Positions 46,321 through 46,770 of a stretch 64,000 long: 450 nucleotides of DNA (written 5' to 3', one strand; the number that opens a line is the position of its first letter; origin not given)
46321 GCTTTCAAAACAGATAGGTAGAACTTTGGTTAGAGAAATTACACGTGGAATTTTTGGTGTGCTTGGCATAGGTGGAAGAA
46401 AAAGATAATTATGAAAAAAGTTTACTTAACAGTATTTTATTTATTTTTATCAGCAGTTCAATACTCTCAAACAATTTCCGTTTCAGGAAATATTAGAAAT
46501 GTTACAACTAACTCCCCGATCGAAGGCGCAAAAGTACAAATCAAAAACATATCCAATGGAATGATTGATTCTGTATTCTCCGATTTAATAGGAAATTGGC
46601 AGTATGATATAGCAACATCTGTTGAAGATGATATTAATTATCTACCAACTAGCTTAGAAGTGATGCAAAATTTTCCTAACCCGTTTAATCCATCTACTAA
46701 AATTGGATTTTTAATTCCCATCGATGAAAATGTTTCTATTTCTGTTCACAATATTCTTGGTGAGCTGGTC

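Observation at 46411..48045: M19 dipeptidase carrying a T9SS C-terminal sorting domain in the middle of the protein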

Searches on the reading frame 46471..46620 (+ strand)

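Call 21: search_protein_families(library=pfam, proteins=[window:46471-46620:+], max_evalue=10)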
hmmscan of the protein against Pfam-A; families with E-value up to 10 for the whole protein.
seq(50 aa): 4 families
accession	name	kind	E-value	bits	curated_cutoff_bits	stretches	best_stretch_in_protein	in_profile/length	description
PF13620.12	CarboxypepD_reg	-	3.2e-05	24.6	32.3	1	3-44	1-41/82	Carboxypeptidase regulatory-like domain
PF13715.12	CarbopepD_reg_2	-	0.0017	18.8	32.2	1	4-43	1-36/88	CarboxypepD_reg-like domain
PF11589.14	DUF3244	-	0.11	13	25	1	1-40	23-59/96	Domain of unknown function (DUF3244)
PF15342.11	FAM212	-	0.19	12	27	1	33-43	44-54/60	FAM212 family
